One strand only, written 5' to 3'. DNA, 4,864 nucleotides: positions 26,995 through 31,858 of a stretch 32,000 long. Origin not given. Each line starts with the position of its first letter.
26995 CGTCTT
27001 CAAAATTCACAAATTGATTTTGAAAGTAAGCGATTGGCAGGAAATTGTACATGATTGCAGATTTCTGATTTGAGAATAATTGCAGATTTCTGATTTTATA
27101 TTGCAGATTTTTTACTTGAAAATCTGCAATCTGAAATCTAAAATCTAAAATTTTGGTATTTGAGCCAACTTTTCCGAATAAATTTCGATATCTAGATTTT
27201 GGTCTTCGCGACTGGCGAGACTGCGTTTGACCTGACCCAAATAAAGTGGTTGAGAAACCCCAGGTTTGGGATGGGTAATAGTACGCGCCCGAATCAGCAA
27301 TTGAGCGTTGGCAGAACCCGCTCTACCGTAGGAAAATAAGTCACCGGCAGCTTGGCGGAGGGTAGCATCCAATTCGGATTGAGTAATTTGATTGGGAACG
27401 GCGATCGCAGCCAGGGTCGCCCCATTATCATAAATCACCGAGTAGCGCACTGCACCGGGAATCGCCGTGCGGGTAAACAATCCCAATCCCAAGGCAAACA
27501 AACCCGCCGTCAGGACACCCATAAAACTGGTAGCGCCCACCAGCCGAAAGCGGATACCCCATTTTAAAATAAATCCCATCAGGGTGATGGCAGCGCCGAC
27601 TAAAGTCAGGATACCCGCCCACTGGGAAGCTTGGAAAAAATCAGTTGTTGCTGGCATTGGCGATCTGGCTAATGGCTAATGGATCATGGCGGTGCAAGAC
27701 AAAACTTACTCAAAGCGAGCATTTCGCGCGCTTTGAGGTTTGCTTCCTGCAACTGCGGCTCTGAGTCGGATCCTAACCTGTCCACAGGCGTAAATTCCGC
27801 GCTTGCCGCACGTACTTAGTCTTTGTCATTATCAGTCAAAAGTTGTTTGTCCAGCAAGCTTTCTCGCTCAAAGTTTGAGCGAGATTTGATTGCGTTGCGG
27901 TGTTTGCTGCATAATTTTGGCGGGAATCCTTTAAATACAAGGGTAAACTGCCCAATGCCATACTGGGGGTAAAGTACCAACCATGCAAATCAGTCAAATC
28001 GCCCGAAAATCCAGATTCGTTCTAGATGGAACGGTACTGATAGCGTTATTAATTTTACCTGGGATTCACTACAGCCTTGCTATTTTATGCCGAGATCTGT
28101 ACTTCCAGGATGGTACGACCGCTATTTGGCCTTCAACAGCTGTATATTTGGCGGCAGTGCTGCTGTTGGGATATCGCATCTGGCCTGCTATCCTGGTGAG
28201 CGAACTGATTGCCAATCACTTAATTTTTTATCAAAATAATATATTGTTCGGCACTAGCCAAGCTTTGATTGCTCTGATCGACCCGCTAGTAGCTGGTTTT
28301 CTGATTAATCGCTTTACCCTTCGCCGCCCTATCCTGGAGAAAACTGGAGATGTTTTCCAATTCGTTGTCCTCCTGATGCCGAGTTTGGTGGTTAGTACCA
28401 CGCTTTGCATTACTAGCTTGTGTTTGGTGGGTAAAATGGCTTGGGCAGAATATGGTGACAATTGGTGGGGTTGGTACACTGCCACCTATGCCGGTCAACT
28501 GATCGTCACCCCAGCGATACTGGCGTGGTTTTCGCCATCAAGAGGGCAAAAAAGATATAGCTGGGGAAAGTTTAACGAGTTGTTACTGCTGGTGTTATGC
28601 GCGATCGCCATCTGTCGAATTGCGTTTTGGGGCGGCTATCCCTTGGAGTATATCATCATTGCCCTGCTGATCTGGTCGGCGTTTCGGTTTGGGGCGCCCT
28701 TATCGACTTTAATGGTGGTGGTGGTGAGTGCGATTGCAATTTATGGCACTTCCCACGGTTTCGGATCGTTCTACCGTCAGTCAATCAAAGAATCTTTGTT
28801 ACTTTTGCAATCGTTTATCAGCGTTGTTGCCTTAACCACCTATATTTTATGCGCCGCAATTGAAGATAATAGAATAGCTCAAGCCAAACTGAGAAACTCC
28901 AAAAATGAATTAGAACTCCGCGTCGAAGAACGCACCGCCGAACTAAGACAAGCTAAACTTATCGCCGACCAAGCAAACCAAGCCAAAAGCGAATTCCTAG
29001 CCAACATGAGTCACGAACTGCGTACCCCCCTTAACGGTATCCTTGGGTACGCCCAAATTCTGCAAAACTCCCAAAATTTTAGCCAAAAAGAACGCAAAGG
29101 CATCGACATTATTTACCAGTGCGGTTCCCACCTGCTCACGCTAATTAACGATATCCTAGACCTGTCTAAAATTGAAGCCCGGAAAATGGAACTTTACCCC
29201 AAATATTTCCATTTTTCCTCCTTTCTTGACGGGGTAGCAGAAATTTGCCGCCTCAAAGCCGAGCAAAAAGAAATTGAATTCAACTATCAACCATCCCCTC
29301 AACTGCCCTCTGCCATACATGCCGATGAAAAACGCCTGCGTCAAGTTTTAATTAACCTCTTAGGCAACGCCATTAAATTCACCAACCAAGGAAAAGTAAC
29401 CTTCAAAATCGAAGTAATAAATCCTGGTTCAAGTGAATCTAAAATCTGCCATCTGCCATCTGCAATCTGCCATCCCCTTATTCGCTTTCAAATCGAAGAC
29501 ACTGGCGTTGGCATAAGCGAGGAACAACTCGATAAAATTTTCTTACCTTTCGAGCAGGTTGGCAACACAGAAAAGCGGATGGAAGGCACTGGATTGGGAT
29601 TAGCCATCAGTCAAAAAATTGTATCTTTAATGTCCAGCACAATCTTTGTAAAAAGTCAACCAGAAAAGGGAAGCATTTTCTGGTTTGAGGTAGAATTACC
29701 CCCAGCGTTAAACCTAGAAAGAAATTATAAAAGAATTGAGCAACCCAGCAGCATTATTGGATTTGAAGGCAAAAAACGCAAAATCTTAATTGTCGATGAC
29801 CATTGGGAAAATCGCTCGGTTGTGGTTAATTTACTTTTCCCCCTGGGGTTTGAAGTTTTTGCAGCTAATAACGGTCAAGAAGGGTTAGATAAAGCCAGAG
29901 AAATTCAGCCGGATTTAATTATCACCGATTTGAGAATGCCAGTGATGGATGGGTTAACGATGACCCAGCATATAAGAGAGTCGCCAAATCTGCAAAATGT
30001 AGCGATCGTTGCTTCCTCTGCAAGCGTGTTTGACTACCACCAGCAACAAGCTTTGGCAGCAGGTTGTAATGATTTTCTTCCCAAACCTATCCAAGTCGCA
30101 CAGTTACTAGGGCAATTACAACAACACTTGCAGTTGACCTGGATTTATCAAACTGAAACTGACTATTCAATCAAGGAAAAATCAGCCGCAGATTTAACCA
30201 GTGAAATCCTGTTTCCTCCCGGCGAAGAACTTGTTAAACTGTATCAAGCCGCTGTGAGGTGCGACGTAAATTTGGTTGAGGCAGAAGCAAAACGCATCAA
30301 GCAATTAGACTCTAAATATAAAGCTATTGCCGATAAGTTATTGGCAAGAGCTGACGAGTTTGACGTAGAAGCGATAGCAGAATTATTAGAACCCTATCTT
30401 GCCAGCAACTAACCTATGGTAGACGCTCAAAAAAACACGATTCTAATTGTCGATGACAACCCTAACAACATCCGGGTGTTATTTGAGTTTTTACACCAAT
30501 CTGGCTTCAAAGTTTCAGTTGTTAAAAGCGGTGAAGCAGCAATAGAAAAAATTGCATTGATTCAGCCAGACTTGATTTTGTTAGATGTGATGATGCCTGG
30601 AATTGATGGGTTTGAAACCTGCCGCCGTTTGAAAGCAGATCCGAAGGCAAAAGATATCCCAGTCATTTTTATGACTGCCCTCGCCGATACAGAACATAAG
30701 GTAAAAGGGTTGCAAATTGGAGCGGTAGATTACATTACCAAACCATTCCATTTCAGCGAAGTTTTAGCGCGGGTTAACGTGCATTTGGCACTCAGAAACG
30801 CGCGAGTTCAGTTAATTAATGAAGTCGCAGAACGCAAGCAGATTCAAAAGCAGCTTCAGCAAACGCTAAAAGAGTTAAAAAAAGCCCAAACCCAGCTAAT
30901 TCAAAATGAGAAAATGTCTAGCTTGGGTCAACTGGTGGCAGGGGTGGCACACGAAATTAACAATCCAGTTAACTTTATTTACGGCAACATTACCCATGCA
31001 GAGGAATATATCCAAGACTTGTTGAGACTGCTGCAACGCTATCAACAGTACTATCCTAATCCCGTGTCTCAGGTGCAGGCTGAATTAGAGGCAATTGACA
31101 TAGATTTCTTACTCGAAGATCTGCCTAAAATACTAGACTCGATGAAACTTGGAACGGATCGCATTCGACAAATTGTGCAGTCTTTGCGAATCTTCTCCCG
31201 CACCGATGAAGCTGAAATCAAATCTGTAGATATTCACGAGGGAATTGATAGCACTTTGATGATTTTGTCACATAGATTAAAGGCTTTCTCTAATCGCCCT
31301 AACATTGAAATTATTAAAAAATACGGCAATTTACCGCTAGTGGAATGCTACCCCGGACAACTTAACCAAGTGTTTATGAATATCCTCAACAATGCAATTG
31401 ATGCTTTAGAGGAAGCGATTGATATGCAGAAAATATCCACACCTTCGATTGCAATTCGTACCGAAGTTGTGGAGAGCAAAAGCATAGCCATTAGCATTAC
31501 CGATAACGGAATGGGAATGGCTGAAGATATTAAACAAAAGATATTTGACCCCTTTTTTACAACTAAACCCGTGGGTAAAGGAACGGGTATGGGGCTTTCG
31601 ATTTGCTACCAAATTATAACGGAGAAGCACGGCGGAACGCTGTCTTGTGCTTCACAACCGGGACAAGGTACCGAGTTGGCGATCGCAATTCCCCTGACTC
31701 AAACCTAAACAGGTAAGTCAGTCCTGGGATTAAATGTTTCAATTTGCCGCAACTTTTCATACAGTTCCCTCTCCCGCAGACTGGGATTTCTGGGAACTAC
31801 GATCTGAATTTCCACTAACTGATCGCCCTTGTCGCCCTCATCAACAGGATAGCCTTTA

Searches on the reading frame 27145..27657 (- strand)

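Call 60: search_protein_families(library=pfam, proteins=[window:27145-27657:-], max_evalue=0.0001)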
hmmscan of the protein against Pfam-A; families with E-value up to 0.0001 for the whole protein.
window:27145-27657:- (170 aa): 1 family
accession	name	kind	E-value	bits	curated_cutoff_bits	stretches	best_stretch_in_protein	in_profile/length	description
PF10726.14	DUF2518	-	4e-65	218.3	25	1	1-145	1-145/145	Protein of function (DUF2518)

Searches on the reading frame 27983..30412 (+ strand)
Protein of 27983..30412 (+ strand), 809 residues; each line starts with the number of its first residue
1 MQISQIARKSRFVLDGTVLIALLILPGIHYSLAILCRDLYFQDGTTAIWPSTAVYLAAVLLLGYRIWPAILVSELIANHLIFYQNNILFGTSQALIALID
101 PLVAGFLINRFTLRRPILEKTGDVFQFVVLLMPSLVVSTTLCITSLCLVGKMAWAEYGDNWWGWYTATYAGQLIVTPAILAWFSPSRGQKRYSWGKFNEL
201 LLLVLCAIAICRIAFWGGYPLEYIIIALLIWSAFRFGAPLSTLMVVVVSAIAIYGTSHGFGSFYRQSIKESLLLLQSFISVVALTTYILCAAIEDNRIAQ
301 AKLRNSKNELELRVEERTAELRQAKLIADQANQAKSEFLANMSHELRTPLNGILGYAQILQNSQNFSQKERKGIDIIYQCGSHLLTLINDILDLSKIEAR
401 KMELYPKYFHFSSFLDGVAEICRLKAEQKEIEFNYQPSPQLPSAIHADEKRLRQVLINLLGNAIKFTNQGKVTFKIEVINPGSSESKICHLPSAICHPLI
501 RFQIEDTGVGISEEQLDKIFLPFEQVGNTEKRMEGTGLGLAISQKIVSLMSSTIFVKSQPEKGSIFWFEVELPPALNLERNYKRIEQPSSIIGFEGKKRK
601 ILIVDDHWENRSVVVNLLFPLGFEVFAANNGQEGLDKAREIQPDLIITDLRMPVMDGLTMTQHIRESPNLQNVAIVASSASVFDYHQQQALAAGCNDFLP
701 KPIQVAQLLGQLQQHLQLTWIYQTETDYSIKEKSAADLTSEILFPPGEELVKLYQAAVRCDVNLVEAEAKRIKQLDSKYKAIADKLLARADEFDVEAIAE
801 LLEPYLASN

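Call 60: search_protein_families(library=pfam, proteins=[window:27983-30412:+], max_evalue=0.0001)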
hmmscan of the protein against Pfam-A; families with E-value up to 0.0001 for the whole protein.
window:27983-30412:+ (809 aa): 4 families
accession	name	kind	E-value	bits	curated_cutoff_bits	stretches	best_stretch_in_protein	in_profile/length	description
PF05231.19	MASE1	-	3.3e-30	105.7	29.8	1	37-295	19-297/299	MASE1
PF02518.31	HATPase_c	-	5.6e-25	88.4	26.4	1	448-573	2-110/111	Histidine kinase-, DNA gyrase B-, and HSP90-like ATPase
PF00072.30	Response_reg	-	1.5e-23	83.5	30.2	1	601-711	1-109/111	Response regulator receiver domain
PF00512.31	HisKA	-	5.4e-22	78.1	26.9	1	334-399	1-65/66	His Kinase A (phospho-acceptor) domain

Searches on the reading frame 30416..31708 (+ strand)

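Call 60: search_protein_families(library=pfam, proteins=[window:30416-31708:+], max_evalue=0.0001)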
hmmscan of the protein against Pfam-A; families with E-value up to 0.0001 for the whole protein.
window:30416-31708:+ (430 aa): 4 families
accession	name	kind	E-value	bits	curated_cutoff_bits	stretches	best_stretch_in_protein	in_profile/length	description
PF00072.30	Response_reg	-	1.1e-31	109.7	30.2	1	9-120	1-110/111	Response regulator receiver domain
PF02518.31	HATPase_c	-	4.3e-24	85.5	26.4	1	315-428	5-110/111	Histidine kinase-, DNA gyrase B-, and HSP90-like ATPase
PF00512.31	HisKA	-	1.2e-08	35.3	26.9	0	170-197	2-29/66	His Kinase A (phospho-acceptor) domain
PF14501.12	HATPase_c_5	-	3e-06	27.5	22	1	316-412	6-89/102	GHKL domain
